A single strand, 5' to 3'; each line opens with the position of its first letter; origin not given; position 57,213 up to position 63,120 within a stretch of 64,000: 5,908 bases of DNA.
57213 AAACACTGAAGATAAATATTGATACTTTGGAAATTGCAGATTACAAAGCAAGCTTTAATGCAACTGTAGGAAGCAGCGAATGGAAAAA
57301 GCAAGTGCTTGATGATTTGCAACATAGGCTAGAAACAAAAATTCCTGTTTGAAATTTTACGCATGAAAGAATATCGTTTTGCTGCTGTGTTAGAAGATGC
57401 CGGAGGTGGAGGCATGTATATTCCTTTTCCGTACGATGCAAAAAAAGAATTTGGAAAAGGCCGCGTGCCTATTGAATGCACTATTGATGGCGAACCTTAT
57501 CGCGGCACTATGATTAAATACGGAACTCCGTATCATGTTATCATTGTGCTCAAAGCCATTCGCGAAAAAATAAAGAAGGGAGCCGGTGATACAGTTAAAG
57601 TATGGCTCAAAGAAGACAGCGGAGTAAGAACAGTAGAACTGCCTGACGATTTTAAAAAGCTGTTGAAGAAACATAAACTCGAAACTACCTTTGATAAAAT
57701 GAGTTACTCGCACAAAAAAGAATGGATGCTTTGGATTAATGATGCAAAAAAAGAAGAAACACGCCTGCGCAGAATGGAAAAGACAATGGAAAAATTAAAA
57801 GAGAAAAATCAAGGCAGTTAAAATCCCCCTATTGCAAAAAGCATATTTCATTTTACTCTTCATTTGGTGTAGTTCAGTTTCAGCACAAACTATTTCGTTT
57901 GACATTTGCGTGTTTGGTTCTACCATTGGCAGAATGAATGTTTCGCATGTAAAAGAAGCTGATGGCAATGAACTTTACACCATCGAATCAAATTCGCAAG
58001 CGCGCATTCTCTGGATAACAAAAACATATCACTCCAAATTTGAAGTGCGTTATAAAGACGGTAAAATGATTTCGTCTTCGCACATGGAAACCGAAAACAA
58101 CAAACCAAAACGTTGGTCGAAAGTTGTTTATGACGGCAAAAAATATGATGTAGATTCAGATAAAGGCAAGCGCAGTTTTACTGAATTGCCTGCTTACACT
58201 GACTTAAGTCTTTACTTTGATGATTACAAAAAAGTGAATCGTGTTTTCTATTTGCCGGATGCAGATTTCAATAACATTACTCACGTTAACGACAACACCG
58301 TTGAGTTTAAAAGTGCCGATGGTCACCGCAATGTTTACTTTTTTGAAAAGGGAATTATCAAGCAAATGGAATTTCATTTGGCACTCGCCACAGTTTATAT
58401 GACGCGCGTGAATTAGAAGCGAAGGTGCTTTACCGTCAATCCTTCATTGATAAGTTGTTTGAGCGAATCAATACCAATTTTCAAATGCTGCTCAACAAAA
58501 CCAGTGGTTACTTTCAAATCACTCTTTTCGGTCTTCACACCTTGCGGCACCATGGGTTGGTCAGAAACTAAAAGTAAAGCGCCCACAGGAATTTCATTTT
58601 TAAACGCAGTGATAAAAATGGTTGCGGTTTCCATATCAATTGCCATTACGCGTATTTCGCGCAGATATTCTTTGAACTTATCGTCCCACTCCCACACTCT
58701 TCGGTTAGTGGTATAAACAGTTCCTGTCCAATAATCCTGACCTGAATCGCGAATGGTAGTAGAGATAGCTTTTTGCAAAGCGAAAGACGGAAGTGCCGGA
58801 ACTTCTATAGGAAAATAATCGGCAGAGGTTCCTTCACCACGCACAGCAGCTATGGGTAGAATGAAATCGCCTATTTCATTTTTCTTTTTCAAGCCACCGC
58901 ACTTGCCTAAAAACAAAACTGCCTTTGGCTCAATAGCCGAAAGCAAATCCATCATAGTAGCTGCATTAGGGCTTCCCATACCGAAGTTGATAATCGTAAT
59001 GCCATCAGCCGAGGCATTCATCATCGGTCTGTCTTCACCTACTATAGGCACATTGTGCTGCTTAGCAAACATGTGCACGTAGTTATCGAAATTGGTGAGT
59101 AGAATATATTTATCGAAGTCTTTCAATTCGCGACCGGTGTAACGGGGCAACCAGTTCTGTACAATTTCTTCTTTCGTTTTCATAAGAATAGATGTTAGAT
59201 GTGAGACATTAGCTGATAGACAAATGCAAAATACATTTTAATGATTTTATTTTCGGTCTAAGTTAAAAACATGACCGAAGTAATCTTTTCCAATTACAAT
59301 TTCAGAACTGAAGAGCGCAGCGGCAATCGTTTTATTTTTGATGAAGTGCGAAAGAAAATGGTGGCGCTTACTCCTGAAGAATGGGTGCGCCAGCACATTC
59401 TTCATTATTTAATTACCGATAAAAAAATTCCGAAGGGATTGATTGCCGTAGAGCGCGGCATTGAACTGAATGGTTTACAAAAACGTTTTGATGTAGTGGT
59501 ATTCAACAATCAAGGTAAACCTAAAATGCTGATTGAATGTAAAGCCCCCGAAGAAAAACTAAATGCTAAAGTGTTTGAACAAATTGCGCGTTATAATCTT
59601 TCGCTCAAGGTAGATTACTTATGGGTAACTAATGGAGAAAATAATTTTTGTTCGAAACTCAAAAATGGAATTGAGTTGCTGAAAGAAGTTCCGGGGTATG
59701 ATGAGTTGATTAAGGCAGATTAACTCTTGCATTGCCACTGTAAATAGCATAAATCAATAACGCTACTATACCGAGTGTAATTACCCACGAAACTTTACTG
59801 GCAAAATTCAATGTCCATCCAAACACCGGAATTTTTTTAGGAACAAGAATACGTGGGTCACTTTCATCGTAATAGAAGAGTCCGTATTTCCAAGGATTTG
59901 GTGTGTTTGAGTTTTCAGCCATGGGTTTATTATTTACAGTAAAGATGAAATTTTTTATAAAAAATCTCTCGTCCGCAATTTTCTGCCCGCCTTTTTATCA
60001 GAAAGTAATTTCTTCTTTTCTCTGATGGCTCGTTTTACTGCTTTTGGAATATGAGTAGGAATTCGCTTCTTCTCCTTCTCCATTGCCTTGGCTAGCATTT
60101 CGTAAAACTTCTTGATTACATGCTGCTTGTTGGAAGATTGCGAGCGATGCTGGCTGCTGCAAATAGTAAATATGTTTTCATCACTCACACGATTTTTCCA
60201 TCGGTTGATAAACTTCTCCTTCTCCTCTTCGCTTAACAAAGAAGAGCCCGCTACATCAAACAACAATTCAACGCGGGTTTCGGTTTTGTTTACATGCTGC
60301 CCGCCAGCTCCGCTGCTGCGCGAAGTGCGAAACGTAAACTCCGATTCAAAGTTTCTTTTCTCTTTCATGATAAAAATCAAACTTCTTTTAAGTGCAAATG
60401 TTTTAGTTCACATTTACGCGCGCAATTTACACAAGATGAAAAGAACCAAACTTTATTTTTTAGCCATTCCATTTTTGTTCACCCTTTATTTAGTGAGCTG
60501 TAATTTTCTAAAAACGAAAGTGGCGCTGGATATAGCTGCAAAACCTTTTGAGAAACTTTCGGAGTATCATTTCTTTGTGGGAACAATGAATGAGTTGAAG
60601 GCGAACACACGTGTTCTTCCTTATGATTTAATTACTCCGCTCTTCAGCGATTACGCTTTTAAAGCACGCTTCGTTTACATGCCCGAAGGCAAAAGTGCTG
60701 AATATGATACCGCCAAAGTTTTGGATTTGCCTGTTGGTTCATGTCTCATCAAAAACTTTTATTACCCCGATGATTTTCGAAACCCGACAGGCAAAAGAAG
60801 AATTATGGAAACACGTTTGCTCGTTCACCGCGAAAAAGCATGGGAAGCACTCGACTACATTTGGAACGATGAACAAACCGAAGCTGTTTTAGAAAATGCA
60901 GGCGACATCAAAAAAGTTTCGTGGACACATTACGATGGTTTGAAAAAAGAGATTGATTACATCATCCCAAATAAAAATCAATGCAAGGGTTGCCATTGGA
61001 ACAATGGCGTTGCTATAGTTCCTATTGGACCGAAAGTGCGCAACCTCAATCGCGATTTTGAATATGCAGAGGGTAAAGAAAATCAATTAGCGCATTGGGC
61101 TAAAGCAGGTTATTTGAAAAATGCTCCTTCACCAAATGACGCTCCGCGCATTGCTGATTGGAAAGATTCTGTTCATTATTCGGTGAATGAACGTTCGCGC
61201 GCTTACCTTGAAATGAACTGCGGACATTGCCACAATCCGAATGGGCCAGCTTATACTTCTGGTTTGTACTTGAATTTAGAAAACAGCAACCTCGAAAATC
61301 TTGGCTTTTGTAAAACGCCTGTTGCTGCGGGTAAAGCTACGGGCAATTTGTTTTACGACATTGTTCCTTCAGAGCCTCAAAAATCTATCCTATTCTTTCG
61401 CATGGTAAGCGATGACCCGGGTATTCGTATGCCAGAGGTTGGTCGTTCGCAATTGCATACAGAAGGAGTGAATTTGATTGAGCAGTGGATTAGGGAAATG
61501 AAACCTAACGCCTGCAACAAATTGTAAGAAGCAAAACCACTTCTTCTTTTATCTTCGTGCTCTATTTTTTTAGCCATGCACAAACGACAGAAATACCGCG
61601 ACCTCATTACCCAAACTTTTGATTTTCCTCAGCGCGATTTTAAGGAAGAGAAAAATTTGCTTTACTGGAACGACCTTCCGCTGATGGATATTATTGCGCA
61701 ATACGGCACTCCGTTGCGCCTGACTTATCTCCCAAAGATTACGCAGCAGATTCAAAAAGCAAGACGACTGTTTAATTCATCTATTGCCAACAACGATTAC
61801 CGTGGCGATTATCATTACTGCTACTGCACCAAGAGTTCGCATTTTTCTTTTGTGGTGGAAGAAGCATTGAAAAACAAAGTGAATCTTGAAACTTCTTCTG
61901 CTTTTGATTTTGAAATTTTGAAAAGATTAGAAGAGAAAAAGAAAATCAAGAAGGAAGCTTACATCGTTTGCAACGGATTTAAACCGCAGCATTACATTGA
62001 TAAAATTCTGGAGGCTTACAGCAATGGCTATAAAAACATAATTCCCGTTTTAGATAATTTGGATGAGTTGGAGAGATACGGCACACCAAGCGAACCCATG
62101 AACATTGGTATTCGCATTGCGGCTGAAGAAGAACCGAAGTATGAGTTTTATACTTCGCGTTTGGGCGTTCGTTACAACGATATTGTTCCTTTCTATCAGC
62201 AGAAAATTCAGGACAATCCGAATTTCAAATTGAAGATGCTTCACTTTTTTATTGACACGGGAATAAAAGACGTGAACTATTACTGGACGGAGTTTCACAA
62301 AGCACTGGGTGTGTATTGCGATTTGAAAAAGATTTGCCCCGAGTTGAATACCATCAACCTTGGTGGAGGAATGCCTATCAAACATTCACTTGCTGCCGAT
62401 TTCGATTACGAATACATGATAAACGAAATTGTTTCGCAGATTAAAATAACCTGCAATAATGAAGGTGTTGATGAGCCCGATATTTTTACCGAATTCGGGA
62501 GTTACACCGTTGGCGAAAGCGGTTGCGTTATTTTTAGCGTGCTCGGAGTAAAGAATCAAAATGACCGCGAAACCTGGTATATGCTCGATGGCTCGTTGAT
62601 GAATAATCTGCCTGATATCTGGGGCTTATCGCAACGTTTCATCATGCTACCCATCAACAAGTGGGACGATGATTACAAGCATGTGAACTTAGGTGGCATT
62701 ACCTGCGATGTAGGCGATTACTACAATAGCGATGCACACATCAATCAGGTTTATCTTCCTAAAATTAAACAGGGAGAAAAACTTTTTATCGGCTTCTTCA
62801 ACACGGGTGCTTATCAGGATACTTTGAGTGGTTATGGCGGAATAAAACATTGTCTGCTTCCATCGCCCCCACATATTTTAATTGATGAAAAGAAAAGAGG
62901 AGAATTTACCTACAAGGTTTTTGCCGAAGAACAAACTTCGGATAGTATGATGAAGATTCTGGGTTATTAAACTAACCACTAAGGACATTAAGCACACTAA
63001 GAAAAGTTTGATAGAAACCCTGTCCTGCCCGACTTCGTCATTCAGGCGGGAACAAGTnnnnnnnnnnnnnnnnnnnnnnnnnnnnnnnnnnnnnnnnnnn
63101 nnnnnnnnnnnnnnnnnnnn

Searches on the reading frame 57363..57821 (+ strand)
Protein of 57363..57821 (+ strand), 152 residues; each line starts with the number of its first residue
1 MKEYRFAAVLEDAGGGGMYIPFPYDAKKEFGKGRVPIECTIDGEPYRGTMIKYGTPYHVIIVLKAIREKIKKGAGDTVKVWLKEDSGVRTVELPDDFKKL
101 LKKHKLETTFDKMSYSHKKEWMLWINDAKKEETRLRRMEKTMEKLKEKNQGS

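Call 49: search_protein_families(library=pfam, proteins=[window:57363-57821:+], max_evalue=0.00001)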
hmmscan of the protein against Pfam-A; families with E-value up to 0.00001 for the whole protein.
window:57363-57821:+ (152 aa): 2 families
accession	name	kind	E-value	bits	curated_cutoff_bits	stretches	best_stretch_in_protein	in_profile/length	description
PF08922.17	DUF1905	-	2e-18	66.7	24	1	6-80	1-79/81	Domain of unknown function (DUF1905)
PF13376.11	OmdA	-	2.8e-18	66.1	25.6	1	90-147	1-59/60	Bacteriocin-protection, YdeI or OmpD-Associated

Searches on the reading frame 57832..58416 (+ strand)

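Call 49: search_protein_families(library=pfam, proteins=[window:57832-58416:+], max_evalue=0.00001)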
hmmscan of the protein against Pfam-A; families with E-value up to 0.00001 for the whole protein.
window:57832-58416:+ (194 aa): 1 family
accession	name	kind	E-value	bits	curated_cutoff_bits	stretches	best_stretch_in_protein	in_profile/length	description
PF19630.5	DUF6134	-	1.4e-17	64.8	27.9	1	23-192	1-183/184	Domain of unknown function (DUF6134)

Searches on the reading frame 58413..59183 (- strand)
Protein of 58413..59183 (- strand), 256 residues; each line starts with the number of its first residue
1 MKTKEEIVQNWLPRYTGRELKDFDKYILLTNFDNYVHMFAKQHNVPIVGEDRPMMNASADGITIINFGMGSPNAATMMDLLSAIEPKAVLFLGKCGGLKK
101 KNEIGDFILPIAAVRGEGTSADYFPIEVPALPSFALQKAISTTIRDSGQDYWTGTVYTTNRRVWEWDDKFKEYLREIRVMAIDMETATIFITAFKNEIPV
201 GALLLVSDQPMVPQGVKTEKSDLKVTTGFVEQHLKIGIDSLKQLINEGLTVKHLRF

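Call 49: search_protein_families(library=pfam, proteins=[window:58413-59183:-], max_evalue=0.00001)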
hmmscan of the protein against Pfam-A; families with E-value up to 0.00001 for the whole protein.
window:58413-59183:- (256 aa): 1 family
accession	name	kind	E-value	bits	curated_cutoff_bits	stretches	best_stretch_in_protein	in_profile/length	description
PF01048.26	PNP_UDP_1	-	1.3e-32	113.5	25.1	1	57-222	39-213/233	Phosphorylase superfamily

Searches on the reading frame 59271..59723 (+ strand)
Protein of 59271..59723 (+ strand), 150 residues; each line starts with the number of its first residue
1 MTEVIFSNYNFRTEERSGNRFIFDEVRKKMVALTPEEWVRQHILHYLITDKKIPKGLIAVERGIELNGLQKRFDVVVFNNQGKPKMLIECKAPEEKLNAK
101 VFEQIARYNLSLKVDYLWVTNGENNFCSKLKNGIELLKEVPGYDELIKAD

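Call 49: search_protein_families(library=pfam, proteins=[window:59271-59723:+], max_evalue=0.00001)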
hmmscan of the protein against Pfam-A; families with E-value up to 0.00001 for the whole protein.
window:59271-59723:+ (150 aa): 2 families
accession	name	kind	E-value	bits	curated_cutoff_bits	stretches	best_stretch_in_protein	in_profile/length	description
PF13588.12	HSDR_N_2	-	1.6e-34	118.8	25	1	35-141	1-110/110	Type I restriction enzyme R protein N terminus (HSDR_N)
PF04313.20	HSDR_N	-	9e-06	26.1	25.1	1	67-109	122-162/198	Type I restriction enzyme R protein N terminus (HSDR_N)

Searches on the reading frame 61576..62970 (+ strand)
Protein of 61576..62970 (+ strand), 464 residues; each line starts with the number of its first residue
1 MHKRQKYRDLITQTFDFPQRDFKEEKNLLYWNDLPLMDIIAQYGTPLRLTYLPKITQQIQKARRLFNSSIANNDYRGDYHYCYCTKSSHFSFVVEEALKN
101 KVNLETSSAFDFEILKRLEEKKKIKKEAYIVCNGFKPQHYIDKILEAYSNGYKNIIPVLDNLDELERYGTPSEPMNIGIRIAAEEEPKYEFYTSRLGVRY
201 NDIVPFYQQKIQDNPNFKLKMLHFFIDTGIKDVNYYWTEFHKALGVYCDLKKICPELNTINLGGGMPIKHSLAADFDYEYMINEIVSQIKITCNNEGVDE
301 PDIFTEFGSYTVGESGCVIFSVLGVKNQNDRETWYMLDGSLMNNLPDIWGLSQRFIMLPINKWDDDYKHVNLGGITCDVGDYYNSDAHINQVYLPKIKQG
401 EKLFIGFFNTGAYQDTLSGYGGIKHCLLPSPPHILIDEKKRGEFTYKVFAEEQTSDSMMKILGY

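Call 49: search_protein_families(library=pfam, proteins=[window:61576-62970:+], max_evalue=0.00001)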
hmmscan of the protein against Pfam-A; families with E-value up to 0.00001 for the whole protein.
window:61576-62970:+ (464 aa): 2 families
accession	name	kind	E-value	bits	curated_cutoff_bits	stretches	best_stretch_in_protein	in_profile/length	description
PF02784.22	Orn_Arg_deC_N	-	1.6e-13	51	23.4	1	71-312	16-246/247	Pyridoxal-dependent decarboxylase, pyridoxal binding domain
PF00278.28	Orn_DAP_Arg_deC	-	1.7e-07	31.9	23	1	281-404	5-90/95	Pyridoxal-dependent decarboxylase, C-terminal sheet domain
